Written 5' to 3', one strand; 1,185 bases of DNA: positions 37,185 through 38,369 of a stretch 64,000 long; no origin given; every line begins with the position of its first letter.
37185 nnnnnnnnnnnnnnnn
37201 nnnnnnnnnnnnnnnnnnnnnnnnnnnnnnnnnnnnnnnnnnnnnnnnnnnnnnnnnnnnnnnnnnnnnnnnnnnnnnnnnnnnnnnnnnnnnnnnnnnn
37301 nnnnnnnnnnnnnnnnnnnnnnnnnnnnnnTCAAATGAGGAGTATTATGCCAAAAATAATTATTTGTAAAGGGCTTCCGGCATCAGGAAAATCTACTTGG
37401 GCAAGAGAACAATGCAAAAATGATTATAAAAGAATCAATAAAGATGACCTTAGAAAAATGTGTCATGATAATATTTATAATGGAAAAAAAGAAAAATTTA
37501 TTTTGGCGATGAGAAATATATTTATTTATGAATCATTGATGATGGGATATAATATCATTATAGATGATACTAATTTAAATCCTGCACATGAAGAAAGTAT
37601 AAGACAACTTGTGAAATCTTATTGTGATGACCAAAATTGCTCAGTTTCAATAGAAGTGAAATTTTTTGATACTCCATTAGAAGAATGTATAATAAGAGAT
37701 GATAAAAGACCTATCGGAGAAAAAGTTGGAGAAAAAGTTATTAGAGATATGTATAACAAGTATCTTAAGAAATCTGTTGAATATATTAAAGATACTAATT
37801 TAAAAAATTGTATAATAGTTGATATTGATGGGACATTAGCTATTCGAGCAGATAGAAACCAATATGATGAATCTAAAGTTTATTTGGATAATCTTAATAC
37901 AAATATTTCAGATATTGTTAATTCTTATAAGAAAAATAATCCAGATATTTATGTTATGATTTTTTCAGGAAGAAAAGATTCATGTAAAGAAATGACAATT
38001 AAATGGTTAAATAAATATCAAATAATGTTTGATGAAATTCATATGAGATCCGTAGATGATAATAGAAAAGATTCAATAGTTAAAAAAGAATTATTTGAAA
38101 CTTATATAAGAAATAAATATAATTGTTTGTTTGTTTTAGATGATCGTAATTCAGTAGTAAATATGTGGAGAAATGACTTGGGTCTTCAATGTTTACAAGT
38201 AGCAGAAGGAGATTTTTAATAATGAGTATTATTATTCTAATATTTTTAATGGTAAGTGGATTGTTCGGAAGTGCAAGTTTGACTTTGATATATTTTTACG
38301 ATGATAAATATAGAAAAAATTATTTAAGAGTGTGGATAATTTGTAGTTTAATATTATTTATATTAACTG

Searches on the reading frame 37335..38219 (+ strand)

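Call 37: search_protein_families(library=pfam, proteins=[window:37335-38219:+], max_evalue=0.001)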
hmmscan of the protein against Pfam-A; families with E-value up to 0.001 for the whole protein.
window:37335-38219:+ (294 aa): 5 families
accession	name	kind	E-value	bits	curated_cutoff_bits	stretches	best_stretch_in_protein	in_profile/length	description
PF25109.1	HAD_PNKP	-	2.8e-46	157.6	27.6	1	158-294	2-143/143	Polynucleotide kinase PNKP phosphatase domain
PF13671.12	AAA_33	-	7.4e-16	59.2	27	1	9-140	2-137/143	AAA domain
PF08433.16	KTI12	-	1.1e-06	28.8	22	1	5-145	1-139/271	Chromatin associated protein KTI12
PF24694.1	LNS2_PITM1-3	-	5.6e-05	23.6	27.7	1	160-259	1-90/124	PITM 1-3, LNS2 domain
PF13173.12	AAA_14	-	0.00018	21.9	27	0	7-96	3-88/129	AAA domain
